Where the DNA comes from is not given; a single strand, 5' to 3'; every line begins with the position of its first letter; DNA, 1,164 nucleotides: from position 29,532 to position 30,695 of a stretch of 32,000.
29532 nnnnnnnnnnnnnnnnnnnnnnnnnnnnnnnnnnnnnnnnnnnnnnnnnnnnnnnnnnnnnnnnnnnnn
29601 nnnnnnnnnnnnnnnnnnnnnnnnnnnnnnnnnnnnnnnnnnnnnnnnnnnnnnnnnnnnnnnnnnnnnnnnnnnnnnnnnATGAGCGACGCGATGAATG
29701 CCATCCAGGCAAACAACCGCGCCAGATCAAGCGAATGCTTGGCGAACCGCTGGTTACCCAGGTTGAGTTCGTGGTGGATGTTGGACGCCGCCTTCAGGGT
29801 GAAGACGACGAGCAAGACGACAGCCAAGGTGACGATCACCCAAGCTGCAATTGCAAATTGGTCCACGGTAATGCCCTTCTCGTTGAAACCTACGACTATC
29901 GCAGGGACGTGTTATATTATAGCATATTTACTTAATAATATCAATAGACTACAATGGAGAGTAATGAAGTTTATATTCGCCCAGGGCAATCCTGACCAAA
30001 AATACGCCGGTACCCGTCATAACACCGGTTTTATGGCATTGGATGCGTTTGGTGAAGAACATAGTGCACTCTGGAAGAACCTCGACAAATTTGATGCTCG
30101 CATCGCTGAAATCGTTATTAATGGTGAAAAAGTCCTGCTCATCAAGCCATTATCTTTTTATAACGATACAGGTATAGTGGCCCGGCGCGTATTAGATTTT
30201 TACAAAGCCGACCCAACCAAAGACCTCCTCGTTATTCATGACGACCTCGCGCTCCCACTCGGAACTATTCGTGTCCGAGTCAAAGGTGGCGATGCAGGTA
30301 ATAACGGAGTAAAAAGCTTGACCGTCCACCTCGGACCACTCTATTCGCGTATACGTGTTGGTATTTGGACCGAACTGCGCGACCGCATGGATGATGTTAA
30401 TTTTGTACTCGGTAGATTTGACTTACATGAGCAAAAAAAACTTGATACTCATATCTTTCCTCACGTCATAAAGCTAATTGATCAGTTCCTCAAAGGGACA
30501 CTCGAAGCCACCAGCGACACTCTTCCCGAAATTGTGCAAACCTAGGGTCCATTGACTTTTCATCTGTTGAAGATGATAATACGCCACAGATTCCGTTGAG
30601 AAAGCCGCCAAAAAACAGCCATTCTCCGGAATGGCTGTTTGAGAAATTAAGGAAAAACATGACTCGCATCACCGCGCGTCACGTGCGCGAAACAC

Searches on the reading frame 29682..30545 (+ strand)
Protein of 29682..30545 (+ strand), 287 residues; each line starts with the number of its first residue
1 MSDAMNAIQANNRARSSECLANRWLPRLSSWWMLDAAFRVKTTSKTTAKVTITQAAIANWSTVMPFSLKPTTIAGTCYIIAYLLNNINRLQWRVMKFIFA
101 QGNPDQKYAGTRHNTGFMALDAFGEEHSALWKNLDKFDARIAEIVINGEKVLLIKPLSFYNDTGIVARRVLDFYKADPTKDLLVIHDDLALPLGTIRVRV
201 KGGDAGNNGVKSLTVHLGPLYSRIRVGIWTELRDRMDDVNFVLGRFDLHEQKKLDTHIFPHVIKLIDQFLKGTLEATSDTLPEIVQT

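Call 15: search_protein_families(library=pfam, proteins=[window:29682-30545:+], max_evalue=0.1)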
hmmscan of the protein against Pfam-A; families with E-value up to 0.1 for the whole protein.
window:29682-30545:+ (287 aa): 1 family
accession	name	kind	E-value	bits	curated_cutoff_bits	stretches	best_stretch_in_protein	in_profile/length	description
PF01195.25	Pept_tRNA_hydro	-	9.2e-46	156.4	27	1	98-277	2-178/183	Peptidyl-tRNA hydrolase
